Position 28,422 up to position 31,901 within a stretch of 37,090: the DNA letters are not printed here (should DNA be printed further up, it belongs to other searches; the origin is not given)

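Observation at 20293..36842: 16-kb seven-gene surface/transport operon with no characterised counterpart known to me: candidate undescribed system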

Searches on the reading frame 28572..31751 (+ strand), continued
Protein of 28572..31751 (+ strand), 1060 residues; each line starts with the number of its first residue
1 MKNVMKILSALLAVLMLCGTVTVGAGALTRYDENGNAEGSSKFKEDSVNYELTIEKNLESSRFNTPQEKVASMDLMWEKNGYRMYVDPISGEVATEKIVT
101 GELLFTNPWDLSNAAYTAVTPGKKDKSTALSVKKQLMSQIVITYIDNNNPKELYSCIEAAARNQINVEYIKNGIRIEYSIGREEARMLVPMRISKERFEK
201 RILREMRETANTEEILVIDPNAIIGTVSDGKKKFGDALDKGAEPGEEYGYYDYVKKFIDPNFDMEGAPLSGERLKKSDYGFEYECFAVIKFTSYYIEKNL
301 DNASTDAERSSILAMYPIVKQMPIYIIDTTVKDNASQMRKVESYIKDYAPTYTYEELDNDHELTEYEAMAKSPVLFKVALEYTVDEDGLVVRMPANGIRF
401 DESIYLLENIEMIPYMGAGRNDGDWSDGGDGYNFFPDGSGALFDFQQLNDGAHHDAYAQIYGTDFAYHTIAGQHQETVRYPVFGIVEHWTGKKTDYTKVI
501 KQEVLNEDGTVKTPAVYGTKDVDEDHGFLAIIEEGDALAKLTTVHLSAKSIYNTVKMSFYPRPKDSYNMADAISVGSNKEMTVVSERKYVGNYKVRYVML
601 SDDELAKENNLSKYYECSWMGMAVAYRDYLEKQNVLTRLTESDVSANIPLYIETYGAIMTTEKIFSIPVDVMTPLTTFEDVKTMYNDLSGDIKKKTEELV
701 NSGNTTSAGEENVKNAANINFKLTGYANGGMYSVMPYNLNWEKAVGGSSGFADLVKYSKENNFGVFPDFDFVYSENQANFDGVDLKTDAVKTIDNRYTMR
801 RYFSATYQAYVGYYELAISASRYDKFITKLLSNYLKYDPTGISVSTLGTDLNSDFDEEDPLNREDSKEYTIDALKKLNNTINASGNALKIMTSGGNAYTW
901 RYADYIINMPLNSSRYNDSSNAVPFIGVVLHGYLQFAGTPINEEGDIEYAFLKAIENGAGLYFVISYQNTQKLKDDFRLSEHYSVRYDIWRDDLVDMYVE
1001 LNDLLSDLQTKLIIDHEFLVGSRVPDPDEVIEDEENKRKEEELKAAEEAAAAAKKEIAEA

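Call 57: search_protein_families(library=pfam, proteins=[window:28737-31700:+, P0022, L084:11452-13971:+, L085:11497-13770:+, L084:4576-7509:+, L085:4627-7587:+, L084:9360-10856:+, L084:10835-11455:+, L085:9341-11500:+], max_evalue=10)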
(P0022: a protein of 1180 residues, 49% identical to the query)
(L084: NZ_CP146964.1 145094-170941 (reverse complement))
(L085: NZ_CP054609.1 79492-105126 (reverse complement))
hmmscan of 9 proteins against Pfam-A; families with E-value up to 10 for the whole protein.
window:28737-31700:+ (988 aa): 2 families
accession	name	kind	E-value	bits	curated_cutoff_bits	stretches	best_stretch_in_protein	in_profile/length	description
PF18952.6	DUF5696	-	1.5e-123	413.9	25.6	3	659-964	279-576/612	Family of unknown function (DUF5696)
PF00516.24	GP120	-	0.043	12.8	27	1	20-58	436-473/525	Envelope glycoprotein GP120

P0022 (1180 aa): 2 families
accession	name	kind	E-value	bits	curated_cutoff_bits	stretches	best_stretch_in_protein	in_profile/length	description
PF18952.6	DUF5696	-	3.2e-134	449.2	25.6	2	425-895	130-574/612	Family of unknown function (DUF5696)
PF07128.17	DUF1380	-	0.18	12.3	26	1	910-979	30-100/137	Protein of unknown function (DUF1380)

L084:11452-13971:+ (839 aa): 1 family
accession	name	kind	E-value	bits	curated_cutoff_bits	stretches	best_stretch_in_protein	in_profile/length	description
PF18952.6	DUF5696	-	2.2e-184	614.8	25.6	1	222-835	3-612/612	Family of unknown function (DUF5696)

L085:11497-13770:+ (757 aa): 2 families
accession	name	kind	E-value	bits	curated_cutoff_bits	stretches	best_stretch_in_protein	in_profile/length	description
PF18952.6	DUF5696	-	8.2e-187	622.9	25.6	1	151-748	2-612/612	Family of unknown function (DUF5696)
PF21265.3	SBB_T7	-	0.03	14.4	27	1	351-424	51-124/169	Single-stranded DNA-binding protein, Bacteriophage T7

L084:4576-7509:+ (977 aa): 5 families
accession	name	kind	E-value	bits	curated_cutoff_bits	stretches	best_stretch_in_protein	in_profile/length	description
PF01547.30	SBP_bac_1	-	2.4e-21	77.5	26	1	602-872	23-306/307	Bacterial extracellular solute-binding protein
PF13416.11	SBP_bac_8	-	1.6e-19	71.2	27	1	617-877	30-254/279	Bacterial extracellular solute-binding protein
PF25275.1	Golvesin_C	-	0.016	15.7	31.6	1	297-323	40-66/132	Golvesin C-terminal domain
PF04108.17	ATG17_like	-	0.12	12.2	43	1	435-497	219-284/355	Autophagy protein ATG17-like domain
PF16832.10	EKLF_TAD1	-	1.5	9.2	25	1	861-872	5-16/27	Erythroid krueppel-like transcription factor, transactivation 1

L085:4627-7587:+ (986 aa): 5 families
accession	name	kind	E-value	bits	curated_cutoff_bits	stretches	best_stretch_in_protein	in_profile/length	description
PF01547.30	SBP_bac_1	-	1.8e-22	81.1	26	1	584-861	6-307/307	Bacterial extracellular solute-binding protein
PF13416.11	SBP_bac_8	-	2.4e-19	70.6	27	1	593-864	5-253/279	Bacterial extracellular solute-binding protein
PF17829.7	GH115_C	-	0.014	15.6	24.1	1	108-157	52-101/172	Glycosyl hydrolase family 115 C-terminal domain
PF17895.7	Dicer_N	-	0.017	15.7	25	1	675-733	55-113/144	Giardia Dicer N-terminal domain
PF25275.1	Golvesin_C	-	0.22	12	31.6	1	307-331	38-62/132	Golvesin C-terminal domain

L084:9360-10856:+ (498 aa): 9 families
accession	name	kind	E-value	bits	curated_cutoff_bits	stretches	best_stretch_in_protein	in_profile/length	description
PF01436.27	NHL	-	2e-13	50.1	20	2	116-141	1-26/28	NHL repeat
PF08450.18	SGL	-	4e-09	36.9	26.3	2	80-162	145-228/246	SMP-30/Gluconolactonase/LRE-like region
PF17170.10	DUF5128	-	8.1e-08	32.3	22.9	2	310-379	53-122/321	6-bladed beta-propeller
PF25021.1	TEN_NHL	-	0.11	11.9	27.1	1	116-141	141-166/357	Teneurin NHL domain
PF25266.1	DUF7865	-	0.23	11.9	27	1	182-227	66-111/132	Domain of unknown function (DUF7865)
PF06739.17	SBBP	-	0.56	10.6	20.5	1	159-186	4-32/38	Beta-propeller repeat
PF07719.23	TPR_2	-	0.61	10.8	27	1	415-437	3-25/34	Tetratricopeptide repeat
PF00515.34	TPR_1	-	5.6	7.4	27.8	1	415-437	3-25/34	Tetratricopeptide repeat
PF13181.12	TPR_8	-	5.7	7.8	25.7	1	415-437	3-25/34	Tetratricopeptide repeat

L084:10835-11455:+ (206 aa): 1 family
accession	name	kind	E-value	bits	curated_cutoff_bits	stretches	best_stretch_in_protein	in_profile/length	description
PF04893.22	Yip1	-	3.1e-13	50.4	28.6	1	11-180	1-170/173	Yip1 domain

L085:9341-11500:+ (719 aa): 15 families
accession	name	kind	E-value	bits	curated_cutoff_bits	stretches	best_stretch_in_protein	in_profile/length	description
PF01436.27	NHL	-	6.7e-17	61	20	3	130-154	2-26/28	NHL repeat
PF04893.22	Yip1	-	2.4e-09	37.7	28.6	1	526-694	3-171/173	Yip1 domain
PF08450.18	SGL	-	2.4e-09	37.6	26.3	3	97-170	146-224/246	SMP-30/Gluconolactonase/LRE-like region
PF22701.2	Mala_s_1-like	-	2.3e-06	28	27.5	2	86-156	88-156/195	Mal s 1 allergenic protein-like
PF13449.12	Phytase-like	-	6e-06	26.8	27.6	2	92-128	74-110/284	Esterase-like activity of phytase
PF06739.17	SBBP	-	7e-06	26.3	20.5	1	181-196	14-29/38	Beta-propeller repeat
PF17170.10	DUF5128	-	9.8e-06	25.4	22.9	2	87-128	91-134/321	6-bladed beta-propeller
PF25021.1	TEN_NHL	-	0.00014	21.5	27.1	2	128-154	328-354/357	Teneurin NHL domain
PF14559.12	TPR_19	-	0.0017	19.1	25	1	404-450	1-47/68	Tetratricopeptide repeat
PF24684.1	Vgb_lyase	-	0.0028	17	50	1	76-162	169-255/290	Virginiamycin B lyase family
PF07719.23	TPR_2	-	0.0059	17.1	27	1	430-451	3-24/34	Tetratricopeptide repeat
PF13424.12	TPR_12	-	0.026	15.1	30.1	1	399-454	8-71/77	Tetratricopeptide repeat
PF13432.12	TPR_16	-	0.044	14.7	32.7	1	400-454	3-57/65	Tetratricopeptide repeat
PF00515.34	TPR_1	-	0.075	13.3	27.8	1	430-454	3-27/34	Tetratricopeptide repeat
PF15533.11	Ntox33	-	0.088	13.7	28.4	0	89-106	35-53/65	Bacterial toxin 33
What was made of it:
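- On Pfam DUF5696 (PF18952): The Butyrivibrio and Paenibacillus proteins match end to end (call 57).
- On GH129 / GH101 glycoside hydrolases: No GH101 or GH129 Pfam hit appeared even at E <= 10 (call 57).
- Tried and rejected: The scan gave no GH101 or GH129 hit for the window protein, P0022, or the Butyrivibrio and Paenibacillus proteins (call 57).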
